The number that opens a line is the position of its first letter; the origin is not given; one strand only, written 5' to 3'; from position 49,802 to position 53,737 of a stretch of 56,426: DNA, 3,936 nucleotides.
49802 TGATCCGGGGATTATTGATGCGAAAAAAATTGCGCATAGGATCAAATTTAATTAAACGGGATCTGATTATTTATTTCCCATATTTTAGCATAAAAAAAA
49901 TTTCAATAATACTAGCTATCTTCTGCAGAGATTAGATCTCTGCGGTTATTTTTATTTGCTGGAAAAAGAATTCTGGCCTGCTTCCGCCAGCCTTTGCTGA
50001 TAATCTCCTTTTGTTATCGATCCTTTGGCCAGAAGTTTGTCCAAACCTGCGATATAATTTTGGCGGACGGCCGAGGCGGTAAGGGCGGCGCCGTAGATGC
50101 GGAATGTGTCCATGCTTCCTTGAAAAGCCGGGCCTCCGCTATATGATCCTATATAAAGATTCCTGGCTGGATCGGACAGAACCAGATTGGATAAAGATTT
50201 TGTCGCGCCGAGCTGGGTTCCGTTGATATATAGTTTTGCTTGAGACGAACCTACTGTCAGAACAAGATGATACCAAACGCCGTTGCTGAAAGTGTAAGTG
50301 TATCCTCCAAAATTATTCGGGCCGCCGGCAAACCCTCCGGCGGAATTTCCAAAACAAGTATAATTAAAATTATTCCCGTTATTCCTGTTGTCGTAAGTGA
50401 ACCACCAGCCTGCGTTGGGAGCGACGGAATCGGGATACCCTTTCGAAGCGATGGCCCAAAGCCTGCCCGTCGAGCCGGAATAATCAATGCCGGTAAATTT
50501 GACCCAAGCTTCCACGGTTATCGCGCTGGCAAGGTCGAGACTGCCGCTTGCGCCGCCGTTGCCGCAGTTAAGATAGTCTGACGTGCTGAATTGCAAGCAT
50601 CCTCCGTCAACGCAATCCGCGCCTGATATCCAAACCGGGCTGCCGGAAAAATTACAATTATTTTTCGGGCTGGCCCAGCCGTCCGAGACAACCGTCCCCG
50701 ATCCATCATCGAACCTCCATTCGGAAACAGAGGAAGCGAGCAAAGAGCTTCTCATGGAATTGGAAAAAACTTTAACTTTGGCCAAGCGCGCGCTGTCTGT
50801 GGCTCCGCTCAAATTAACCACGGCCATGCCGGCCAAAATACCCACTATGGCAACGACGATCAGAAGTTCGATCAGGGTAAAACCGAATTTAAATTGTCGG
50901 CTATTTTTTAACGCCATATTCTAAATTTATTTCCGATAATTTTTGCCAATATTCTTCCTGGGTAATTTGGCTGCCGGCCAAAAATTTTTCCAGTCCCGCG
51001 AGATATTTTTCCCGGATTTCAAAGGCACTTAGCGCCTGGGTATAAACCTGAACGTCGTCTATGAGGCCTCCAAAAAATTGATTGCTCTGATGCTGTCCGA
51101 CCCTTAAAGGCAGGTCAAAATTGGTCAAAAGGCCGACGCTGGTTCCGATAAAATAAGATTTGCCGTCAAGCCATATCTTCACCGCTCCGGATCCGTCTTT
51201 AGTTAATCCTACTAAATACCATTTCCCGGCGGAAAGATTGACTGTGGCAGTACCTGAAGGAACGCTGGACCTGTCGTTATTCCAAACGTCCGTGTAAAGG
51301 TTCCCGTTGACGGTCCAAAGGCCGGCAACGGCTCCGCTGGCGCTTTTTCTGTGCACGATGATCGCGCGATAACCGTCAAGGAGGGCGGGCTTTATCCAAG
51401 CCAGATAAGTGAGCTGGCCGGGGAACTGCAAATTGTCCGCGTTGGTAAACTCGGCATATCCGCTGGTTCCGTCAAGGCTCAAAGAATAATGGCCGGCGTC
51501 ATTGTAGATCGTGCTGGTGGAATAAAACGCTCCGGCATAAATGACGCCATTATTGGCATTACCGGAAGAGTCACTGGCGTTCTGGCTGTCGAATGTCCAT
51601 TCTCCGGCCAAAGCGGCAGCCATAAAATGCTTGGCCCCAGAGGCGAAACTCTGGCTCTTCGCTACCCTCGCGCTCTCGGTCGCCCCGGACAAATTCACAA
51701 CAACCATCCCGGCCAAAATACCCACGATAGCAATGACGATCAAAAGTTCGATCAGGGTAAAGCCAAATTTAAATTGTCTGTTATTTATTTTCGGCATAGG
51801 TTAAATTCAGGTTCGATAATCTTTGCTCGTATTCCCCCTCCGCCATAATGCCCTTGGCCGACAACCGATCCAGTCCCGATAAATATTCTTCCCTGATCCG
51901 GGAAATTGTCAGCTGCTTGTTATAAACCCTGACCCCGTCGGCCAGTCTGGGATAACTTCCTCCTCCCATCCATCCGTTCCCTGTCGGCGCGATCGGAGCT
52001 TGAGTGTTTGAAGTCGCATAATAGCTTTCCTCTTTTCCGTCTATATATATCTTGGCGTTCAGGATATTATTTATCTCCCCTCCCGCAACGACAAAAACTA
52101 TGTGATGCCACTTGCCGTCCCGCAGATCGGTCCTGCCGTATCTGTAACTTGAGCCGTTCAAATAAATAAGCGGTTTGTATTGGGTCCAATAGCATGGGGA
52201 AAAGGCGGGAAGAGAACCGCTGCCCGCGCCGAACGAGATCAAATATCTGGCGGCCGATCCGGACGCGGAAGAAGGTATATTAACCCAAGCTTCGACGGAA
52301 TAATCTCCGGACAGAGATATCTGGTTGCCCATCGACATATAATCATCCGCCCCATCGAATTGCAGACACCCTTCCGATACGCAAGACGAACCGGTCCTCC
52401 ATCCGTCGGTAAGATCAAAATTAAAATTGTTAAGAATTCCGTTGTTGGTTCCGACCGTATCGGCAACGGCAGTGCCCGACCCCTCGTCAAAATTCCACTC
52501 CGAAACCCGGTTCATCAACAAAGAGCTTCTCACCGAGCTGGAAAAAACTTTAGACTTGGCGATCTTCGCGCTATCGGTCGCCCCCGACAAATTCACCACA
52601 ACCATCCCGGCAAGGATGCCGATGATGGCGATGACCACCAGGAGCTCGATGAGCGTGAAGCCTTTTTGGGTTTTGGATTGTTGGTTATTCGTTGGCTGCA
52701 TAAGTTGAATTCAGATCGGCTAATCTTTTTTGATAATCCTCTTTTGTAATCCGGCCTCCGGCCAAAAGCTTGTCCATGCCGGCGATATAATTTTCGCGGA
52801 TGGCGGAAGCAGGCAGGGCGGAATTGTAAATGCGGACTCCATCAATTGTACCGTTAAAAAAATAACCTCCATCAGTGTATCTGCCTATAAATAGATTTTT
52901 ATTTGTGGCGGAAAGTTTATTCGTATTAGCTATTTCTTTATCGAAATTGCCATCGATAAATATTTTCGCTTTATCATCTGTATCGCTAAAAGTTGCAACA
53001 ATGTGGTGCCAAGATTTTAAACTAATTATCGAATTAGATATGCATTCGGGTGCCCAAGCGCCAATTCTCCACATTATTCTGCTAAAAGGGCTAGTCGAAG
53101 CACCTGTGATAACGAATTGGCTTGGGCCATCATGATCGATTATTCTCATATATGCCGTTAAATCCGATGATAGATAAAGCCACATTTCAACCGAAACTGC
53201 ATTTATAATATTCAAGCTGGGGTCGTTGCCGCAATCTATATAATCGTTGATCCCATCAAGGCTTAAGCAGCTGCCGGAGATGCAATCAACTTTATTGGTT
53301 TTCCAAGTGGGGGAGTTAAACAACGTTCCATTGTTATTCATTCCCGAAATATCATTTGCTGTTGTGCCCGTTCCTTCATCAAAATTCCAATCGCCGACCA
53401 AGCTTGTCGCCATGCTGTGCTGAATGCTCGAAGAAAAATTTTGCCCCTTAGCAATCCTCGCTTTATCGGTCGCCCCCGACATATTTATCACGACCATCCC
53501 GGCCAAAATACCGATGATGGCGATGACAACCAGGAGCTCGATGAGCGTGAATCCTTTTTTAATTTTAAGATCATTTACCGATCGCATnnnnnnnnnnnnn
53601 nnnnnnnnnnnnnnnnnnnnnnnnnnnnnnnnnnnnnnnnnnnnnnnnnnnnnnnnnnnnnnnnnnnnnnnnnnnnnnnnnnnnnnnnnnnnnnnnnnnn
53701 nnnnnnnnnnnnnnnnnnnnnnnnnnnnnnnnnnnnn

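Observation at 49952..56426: Tandem array of at least 8 pilin-LamG paralogues with an invariant 17-nt gene overlap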

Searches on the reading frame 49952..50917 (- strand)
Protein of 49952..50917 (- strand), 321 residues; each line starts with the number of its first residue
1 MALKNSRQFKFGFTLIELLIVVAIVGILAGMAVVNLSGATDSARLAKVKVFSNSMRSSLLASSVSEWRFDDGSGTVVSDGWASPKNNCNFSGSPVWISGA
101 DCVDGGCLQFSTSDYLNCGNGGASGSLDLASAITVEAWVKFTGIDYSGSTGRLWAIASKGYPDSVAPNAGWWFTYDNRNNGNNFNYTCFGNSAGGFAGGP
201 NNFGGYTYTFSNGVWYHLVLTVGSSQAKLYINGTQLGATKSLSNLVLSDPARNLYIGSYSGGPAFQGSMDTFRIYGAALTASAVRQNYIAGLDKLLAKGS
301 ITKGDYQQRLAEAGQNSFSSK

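Call 6: search_protein_families(library=pfam, proteins=[window:49952-50917:-], max_evalue=0.01)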
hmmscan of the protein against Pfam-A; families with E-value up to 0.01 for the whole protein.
window:49952-50917:- (321 aa): 2 families
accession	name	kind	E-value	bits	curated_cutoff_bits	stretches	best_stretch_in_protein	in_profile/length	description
PF13385.13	Laminin_G_3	-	7e-20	72.1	27.6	1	125-284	12-150/151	Concanavalin A-like lectin/glucanases superfamily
PF07963.17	N_methyl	-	3.6e-07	29.9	21.2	1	12-32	6-26/27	Prokaryotic N-terminal methylation motif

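Call 7: search_protein_families(library=ncbifam, proteins=[window:49952-50917:-], max_evalue=0.01)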
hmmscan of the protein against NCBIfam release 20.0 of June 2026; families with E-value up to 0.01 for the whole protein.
window:49952-50917:- (321 aa): 8 families
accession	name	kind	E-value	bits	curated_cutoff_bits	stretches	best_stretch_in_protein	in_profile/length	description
NF052521.1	TafC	equivalog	6.3e-13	48.6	410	1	63-288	148-360/373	TafC family fimbrial protein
TIGR02532.1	IV_pilin_GFxxxE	domain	2.3e-07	30.4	16.3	1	12-33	3-24/24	prepilin-type N-terminal cleavage/methylation domain-containing protein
TIGR01708.2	typeII_sec_gspH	equivalog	2.8e-07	30.7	80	1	12-46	3-37/169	type II secretion system minor pseudopilin GspH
TIGR01710.1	typeII_sec_gspG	equivalog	1.5e-06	28.3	88.85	1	12-59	2-49/134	type II secretion system major pseudopilin GspG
NF041775.1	typeIV_PilA_Myxo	equivalog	2.4e-06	27.7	400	1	11-36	11-36/214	type IV pilin protein PilA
TIGR02596.1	TIGR02596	subfamily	0.00013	22.1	70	1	13-47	1-35/196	Verru_Chthon cassette protein D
NF040999.1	pilin_ComGC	equivalog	0.00013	22.1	75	1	12-42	3-33/84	competence type IV pilus major pilin ComGC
NF007862.0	PRK10574.1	equivalog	0.00054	20.1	138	1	11-35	5-29/145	prepilin peptidase-dependent pilin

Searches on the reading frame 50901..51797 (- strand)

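Call 6: search_protein_families(library=pfam, proteins=[window:50901-51797:-], max_evalue=0.01)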
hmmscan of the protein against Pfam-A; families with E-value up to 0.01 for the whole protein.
window:50901-51797:- (298 aa): 3 families
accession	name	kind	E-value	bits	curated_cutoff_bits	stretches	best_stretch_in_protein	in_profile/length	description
PF13385.13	Laminin_G_3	-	9e-21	75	27.6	1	109-261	1-150/151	Concanavalin A-like lectin/glucanases superfamily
PF07963.17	N_methyl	-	3.5e-07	30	21.2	1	12-32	6-26/27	Prokaryotic N-terminal methylation motif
PF14099.13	Polysacc_lyase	-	0.0022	18.4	29.9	1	159-222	105-178/210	Polysaccharide lyase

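Call 7: search_protein_families(library=ncbifam, proteins=[window:50901-51797:-], max_evalue=0.01)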
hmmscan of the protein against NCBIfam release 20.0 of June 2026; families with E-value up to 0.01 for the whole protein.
window:50901-51797:- (298 aa): 10 families
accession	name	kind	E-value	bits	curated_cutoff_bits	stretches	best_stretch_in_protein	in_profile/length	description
TIGR01708.2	typeII_sec_gspH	equivalog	1.3e-08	35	80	1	12-48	3-39/169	type II secretion system minor pseudopilin GspH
TIGR02532.1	IV_pilin_GFxxxE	domain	2.9e-07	30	16.3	1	12-32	3-23/24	prepilin-type N-terminal cleavage/methylation domain-containing protein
TIGR01710.1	typeII_sec_gspG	equivalog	2e-06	27.9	88.85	1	12-50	2-40/134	type II secretion system major pseudopilin GspG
NF041775.1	typeIV_PilA_Myxo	equivalog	1.5e-05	25.1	400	1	11-37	11-37/214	type IV pilin protein PilA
NF040999.1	pilin_ComGC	equivalog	2.5e-05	24.4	75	1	12-43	3-34/84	competence type IV pilus major pilin ComGC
TIGR02596.1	TIGR02596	subfamily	4.8e-05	23.5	70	1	13-53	1-42/196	Verru_Chthon cassette protein D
NF007862.0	PRK10574.1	equivalog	0.00087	19.4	138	1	11-33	5-27/145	prepilin peptidase-dependent pilin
NF052521.1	TafC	equivalog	0.0033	16.6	410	1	182-265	273-360/373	TafC family fimbrial protein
NF007800.0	PRK10506.1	equivalog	0.0069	16.2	158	0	10-45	8-43/163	prepilin peptidase-dependent protein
TIGR01707.1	gspI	equivalog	0.0091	16.5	44.35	0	12-53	1-42/101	type II secretion system minor pseudopilin GspI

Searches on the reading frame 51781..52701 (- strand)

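Call 6: search_protein_families(library=pfam, proteins=[window:51781-52701:-], max_evalue=0.01)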
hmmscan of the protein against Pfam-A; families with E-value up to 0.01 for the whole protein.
window:51781-52701:- (306 aa): 2 families
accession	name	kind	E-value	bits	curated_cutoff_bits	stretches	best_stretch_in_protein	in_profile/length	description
PF13385.13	Laminin_G_3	-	5.5e-15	56.2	27.6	1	116-269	1-150/151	Concanavalin A-like lectin/glucanases superfamily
PF07963.17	N_methyl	-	5.9e-10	38.7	21.2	1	10-34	2-26/27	Prokaryotic N-terminal methylation motif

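Call 7: search_protein_families(library=ncbifam, proteins=[window:51781-52701:-], max_evalue=0.01)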
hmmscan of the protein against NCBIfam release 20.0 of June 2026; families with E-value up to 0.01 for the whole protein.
window:51781-52701:- (306 aa): 11 families
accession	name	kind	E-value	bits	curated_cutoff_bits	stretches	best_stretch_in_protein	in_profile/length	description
TIGR01708.2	typeII_sec_gspH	equivalog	1.4e-09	38.2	80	1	12-49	1-38/169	type II secretion system minor pseudopilin GspH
TIGR01710.1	typeII_sec_gspG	equivalog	1.4e-09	38.1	88.85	1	13-71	1-59/134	type II secretion system major pseudopilin GspG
TIGR02532.1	IV_pilin_GFxxxE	domain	4.2e-09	35.9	16.3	1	12-34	1-23/24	prepilin-type N-terminal cleavage/methylation domain-containing protein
NF040999.1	pilin_ComGC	equivalog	3.7e-06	27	75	1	12-57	1-46/84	competence type IV pilus major pilin ComGC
NF052521.1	TafC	equivalog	4e-06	26.2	410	1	64-273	147-360/373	TafC family fimbrial protein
NF007862.0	PRK10574.1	equivalog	9e-06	25.9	138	1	10-35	2-27/145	prepilin peptidase-dependent pilin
NF041775.1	typeIV_PilA_Myxo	equivalog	2.2e-05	24.5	400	1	12-40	10-38/214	type IV pilin protein PilA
TIGR02596.1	TIGR02596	subfamily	9.3e-05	22.6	70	1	15-49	1-35/196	Verru_Chthon cassette protein D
NF041013.1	T4P_ComGE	equivalog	0.00012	22.1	49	1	10-49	1-40/83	competence type IV pilus minor pilin ComGE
NF007800.0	PRK10506.1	equivalog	0.00019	21.3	158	1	7-33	3-29/163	prepilin peptidase-dependent protein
TIGR01707.1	gspI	equivalog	0.0017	18.8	44.35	1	14-62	1-49/101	type II secretion system minor pseudopilin GspI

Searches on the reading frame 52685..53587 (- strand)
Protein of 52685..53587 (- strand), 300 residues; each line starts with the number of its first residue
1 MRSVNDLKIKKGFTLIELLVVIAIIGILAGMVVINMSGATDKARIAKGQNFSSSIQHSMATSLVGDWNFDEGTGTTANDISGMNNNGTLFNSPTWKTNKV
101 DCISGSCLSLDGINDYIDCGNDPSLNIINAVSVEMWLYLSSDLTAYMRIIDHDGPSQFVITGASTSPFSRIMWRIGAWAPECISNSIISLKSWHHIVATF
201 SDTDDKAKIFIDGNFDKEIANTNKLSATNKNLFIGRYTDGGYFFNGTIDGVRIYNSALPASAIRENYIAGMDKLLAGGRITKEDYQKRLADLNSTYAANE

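Call 6: search_protein_families(library=pfam, proteins=[window:52685-53587:-], max_evalue=0.01)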
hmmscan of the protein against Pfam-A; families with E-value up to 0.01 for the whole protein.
window:52685-53587:- (300 aa): 2 families
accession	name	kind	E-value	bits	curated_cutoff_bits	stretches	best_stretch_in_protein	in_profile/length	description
PF13385.13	Laminin_G_3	-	1e-23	84.6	27.6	1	111-263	1-150/151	Concanavalin A-like lectin/glucanases superfamily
PF07963.17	N_methyl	-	1.2e-08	34.6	21.2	1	10-32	4-26/27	Prokaryotic N-terminal methylation motif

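Call 7: search_protein_families(library=ncbifam, proteins=[window:52685-53587:-], max_evalue=0.01)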
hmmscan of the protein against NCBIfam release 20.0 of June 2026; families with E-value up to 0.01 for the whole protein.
window:52685-53587:- (300 aa): 11 families
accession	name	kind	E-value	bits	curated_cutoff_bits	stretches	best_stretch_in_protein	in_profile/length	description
NF052521.1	TafC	equivalog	1.4e-11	44.1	410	1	64-267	149-360/373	TafC family fimbrial protein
TIGR01708.2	typeII_sec_gspH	equivalog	6.6e-10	39.2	80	1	11-47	2-38/169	type II secretion system minor pseudopilin GspH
TIGR02532.1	IV_pilin_GFxxxE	domain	5.8e-09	35.4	16.3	1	10-32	1-23/24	prepilin-type N-terminal cleavage/methylation domain-containing protein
TIGR01710.1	typeII_sec_gspG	equivalog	3.1e-08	33.7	88.85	1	11-50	1-40/134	type II secretion system major pseudopilin GspG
NF040999.1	pilin_ComGC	equivalog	3.7e-06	27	75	1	10-44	1-35/84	competence type IV pilus major pilin ComGC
NF007862.0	PRK10574.1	equivalog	2.1e-05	24.7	138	1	9-43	3-37/145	prepilin peptidase-dependent pilin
NF041775.1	typeIV_PilA_Myxo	equivalog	2.1e-05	24.6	400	1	10-36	10-36/214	type IV pilin protein PilA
TIGR02596.1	TIGR02596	subfamily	0.00014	22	70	1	13-46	1-34/196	Verru_Chthon cassette protein D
NF041013.1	T4P_ComGE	equivalog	0.00075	19.5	49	1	10-38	3-31/83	competence type IV pilus minor pilin ComGE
NF007800.0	PRK10506.1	equivalog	0.0029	17.4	158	1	7-31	5-29/163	prepilin peptidase-dependent protein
TIGR01707.1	gspI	equivalog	0.0061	17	44.35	1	12-50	1-39/101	type II secretion system minor pseudopilin GspI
